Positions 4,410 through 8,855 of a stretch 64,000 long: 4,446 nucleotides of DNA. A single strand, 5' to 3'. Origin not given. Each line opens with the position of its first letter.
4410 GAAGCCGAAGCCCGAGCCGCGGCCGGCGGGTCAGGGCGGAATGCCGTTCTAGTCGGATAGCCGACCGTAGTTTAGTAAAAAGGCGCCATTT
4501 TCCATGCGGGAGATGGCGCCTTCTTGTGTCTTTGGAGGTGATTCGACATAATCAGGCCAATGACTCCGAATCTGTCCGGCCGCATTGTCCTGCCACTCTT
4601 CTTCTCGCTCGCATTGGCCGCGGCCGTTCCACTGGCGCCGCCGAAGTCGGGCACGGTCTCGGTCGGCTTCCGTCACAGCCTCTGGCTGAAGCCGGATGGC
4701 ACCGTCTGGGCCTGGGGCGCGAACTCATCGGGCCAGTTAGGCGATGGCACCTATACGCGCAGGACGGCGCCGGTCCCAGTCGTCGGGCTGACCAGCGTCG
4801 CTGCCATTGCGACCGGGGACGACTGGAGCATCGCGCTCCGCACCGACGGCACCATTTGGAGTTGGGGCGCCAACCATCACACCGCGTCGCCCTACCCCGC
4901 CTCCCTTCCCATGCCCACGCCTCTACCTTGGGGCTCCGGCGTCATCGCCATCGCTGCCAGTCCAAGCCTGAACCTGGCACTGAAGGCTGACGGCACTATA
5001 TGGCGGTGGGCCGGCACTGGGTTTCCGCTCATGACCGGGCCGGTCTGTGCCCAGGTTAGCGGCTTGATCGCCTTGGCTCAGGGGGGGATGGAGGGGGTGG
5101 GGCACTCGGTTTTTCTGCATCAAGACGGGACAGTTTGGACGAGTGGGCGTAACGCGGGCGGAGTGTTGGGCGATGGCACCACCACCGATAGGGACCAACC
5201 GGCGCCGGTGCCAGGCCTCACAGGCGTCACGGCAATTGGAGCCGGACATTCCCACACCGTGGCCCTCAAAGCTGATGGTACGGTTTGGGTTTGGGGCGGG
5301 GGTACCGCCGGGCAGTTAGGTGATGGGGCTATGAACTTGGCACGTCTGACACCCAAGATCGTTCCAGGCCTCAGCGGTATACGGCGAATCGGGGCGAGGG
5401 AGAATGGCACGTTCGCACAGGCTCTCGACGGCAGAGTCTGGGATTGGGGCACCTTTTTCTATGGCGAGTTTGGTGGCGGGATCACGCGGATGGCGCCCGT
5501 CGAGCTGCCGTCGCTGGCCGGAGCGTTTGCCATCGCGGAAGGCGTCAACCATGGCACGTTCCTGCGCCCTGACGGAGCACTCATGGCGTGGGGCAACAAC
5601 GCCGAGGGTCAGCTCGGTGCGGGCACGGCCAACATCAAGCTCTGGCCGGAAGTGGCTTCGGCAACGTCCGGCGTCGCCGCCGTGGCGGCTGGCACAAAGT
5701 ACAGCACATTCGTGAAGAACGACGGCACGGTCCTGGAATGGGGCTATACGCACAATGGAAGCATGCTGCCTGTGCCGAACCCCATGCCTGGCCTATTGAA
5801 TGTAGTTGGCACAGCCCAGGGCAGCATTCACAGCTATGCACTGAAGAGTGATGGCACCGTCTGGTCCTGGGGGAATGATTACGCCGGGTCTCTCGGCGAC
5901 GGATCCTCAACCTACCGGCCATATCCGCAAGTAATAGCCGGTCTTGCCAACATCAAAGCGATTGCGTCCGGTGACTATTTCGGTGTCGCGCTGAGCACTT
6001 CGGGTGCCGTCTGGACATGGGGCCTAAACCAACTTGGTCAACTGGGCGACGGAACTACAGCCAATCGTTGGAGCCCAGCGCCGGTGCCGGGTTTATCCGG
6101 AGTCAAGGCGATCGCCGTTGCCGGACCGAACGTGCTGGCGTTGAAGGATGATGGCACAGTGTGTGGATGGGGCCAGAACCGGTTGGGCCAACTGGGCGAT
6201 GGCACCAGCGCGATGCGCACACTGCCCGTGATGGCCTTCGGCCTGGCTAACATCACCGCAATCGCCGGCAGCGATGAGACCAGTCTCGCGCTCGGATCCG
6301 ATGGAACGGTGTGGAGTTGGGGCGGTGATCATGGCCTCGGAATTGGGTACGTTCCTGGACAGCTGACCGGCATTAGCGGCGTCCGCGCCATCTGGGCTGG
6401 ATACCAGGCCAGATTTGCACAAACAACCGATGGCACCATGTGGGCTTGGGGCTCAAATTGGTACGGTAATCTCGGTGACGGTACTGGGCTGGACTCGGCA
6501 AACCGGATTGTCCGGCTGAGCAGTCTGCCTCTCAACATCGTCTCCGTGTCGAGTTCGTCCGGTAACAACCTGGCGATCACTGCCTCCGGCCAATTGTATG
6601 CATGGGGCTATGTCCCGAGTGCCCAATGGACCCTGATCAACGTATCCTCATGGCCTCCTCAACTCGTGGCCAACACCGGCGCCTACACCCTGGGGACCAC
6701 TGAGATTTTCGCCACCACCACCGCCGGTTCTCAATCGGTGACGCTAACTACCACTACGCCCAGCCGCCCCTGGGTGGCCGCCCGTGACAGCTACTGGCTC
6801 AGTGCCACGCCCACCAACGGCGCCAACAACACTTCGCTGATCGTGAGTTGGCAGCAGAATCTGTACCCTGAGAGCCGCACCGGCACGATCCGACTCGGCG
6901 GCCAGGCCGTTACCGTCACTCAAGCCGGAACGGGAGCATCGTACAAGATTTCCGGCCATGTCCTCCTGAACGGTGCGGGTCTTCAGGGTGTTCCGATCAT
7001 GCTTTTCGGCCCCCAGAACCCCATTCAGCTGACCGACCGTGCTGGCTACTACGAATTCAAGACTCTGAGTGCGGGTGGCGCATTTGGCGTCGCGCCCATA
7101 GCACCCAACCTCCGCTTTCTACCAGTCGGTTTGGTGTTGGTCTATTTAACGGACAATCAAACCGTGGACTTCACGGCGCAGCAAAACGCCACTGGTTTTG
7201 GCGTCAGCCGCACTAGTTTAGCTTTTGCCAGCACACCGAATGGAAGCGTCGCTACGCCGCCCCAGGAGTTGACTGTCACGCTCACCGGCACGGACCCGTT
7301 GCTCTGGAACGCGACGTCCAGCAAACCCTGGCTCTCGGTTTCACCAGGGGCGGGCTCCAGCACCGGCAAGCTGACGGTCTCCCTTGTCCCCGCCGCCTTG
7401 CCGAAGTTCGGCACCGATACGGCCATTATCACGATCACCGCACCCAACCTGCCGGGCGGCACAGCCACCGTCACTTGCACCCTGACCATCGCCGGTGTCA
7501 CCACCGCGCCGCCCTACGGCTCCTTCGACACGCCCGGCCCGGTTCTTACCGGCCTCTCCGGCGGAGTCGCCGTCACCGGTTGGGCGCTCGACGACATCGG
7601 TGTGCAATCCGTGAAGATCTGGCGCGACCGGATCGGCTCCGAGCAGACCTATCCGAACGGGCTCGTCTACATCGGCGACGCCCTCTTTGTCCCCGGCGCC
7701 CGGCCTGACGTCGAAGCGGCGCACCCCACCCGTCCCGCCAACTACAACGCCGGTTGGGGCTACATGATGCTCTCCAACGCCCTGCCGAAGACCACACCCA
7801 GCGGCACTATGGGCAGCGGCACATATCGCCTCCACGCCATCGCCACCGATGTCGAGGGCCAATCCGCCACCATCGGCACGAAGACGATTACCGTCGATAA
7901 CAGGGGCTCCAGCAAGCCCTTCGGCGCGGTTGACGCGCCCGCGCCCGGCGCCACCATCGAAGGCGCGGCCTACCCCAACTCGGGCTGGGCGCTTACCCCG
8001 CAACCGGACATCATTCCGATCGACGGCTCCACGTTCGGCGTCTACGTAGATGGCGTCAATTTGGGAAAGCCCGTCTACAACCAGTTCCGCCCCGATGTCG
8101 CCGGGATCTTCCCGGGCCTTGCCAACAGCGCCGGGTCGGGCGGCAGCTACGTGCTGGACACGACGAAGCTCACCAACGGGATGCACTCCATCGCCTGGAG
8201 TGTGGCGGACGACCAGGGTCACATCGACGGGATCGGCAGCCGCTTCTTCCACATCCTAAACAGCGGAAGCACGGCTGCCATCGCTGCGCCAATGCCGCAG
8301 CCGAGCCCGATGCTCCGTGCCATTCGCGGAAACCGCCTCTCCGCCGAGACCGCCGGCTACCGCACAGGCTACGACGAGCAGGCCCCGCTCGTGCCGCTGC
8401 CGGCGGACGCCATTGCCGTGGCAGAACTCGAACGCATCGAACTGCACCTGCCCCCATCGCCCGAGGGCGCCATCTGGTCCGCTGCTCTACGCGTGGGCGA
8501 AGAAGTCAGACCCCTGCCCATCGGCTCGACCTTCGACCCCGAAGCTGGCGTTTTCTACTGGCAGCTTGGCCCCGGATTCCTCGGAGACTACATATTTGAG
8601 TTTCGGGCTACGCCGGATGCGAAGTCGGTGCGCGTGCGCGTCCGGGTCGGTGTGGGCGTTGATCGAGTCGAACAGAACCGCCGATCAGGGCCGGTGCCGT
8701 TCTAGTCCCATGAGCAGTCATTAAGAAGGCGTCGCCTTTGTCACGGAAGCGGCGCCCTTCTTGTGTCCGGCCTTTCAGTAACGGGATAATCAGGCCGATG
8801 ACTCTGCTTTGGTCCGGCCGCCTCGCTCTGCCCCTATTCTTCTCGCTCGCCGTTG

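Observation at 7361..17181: Mosaic of perfectly identical tracts in the C-terminal regions of the three paralogs (gene-conversion signature)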

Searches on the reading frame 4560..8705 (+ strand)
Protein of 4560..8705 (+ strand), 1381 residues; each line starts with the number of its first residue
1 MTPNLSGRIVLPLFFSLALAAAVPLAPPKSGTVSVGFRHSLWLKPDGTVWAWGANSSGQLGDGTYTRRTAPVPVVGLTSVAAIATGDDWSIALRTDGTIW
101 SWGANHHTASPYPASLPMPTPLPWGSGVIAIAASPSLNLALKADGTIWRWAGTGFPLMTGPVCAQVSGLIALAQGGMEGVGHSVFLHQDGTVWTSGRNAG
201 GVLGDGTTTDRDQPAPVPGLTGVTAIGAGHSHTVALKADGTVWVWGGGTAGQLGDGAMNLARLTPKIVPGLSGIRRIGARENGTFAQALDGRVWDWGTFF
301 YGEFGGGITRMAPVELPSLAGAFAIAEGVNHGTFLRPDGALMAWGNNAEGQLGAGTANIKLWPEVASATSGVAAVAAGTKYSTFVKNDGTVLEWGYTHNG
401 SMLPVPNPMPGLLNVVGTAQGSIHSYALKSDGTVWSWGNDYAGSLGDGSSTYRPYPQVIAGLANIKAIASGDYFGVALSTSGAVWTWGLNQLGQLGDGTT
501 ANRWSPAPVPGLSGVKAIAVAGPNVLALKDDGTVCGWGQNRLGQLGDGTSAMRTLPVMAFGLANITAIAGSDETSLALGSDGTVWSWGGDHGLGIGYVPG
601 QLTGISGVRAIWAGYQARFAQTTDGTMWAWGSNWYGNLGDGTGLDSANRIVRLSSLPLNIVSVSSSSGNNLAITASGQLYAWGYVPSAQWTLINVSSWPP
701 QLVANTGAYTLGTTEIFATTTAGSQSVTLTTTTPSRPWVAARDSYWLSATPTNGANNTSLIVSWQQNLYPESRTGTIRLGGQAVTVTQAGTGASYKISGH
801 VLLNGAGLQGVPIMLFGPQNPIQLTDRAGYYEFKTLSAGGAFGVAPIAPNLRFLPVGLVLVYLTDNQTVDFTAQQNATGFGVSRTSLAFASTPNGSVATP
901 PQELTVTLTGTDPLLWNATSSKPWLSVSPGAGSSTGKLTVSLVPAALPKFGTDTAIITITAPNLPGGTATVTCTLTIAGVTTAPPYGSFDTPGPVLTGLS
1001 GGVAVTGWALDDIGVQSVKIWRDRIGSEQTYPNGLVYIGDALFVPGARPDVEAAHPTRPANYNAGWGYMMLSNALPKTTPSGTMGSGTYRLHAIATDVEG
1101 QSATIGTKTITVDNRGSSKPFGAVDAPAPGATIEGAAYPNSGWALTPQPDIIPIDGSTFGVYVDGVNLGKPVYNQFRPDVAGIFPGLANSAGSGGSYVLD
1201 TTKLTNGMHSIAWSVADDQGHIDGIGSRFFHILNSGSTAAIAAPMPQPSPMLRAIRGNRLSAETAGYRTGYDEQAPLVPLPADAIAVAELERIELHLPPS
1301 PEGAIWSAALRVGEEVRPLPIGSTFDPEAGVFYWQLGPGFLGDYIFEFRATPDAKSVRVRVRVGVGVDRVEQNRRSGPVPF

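Call 8: search_protein_families(library=pfam, proteins=[window:4560-8705:+], max_evalue=0.01)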
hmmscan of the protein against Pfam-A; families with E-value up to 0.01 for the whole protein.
window:4560-8705:+ (1381 aa): 6 families
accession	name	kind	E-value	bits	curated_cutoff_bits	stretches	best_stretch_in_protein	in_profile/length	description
PF25390.1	WD40_RLD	-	5.7e-114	381.6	150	3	404-708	22-347/363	RCC1-like domain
PF00415.24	RCC1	-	2.8e-66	220.3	21.7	8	481-521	1-41/50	Regulator of chromosome condensation (RCC1) repeat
PF13540.12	RCC1_2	-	2.9e-57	189.5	22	8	465-494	1-30/30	Regulator of chromosome condensation (RCC1) repeat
PF25384.1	Alsin_RLD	-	2.5e-15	57.1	100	1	49-119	244-316/405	Alsin RCC1-like domain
PF19190.6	BACON_2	-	9.9e-10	38.7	25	2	882-974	4-92/94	Viral BACON domain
PF13004.13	BACON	-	1.8e-05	25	25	1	737-789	2-61/61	Putative binding domain, N-terminal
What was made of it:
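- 4560..8705 (+): Copy 1 (c1), 1381 aa. It has a signal-peptide-like N-terminus, RCC1-like propellers (aa ~30-710), BACON (737-789), a beta-sandwich, BACON_2 (882-974), and a ~400-aa C-terminal Ig-like module. It corresponds to IPP47_19395. Pfam hits are in call 8: WD40_RLD 5.7e-114, RCC1 2.8e-66, BACON_2 9.9e-10, BACON 1.8e-5.
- Closest known: RCC1-like repeat. Same: Pfam hits lie above the curated cut-offs for the propeller and BACON domains (call 8).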

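Call 9: search_protein_families(library=ncbifam, proteins=[window:4560-8705:+], max_evalue=0.01)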
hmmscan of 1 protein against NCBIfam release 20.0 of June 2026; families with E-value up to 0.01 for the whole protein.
window:4560-8705:+ (1381 aa): 0 families
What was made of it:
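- On C-terminal sorting/anchor domains (for example T9SS Por_Secre_tail, PEP-CTERM): There is no NCBIfam hit (call 9).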

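Call 12: find_related_loci(query=window:4560-8702:+, collection=genome_contigs, flank=10000)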
Query window:4560-8702:+ (1381 aa) in genome_contigs; peptide patterns used: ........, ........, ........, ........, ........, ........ (x = any residue, [..] = any of these).
17 stretches matched a pattern; 1 encode a relative of the query (tblastn E <= 1e-3); 1 distinct loci.
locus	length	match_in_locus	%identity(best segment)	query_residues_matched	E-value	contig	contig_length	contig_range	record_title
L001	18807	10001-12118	38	20-703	3e-83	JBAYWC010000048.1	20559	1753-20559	MAG: Terrimicrobiaceae bacterium isolate SO_2016_LW3_74 scaffold03714_LW162_2016, whole genome shotgun sequence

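Call 14: find_related_loci(query=window:4560-8702:+, collection=metagenome_contigs, flank=10000)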
Query window:4560-8702:+ (1381 aa) in metagenome_contigs; peptide patterns used: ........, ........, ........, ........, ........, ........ (x = any residue, [..] = any of these).
32 stretches matched a pattern; 5 encode a relative of the query (tblastn E <= 1e-3); 5 distinct loci.
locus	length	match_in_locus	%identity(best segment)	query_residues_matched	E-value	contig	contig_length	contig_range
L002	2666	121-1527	41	882-1361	2e-102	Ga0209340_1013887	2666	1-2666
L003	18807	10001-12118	38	20-703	1e-82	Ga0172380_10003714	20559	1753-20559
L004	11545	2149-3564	38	877-1365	7e-81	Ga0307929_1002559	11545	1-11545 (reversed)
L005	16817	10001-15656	33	32-697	6e-79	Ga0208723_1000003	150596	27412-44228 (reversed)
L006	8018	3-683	49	33-683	2e-40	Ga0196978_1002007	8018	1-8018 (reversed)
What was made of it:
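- Tried and rejected: No close relatives from the collection scans: The scans of genome_contigs and metagenome_contigs with c1 gave only distant relatives at 33-49% identity (calls 12, 14).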

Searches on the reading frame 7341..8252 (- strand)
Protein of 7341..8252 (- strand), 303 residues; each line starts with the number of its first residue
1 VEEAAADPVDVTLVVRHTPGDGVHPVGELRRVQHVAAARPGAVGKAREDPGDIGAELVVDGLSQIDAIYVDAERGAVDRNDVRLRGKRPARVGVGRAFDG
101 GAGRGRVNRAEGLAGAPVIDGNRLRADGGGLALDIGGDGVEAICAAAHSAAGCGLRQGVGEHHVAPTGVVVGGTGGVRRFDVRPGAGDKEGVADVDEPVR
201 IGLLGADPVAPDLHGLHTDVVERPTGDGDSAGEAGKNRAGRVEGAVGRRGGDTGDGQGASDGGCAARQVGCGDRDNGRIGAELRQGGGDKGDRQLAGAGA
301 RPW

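Call 56: search_protein_families(library=pfam, proteins=[window:7341-8252:-], max_evalue=0.01)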
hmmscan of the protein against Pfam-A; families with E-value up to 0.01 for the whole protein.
window:7341-8252:- (303 aa): 0 families
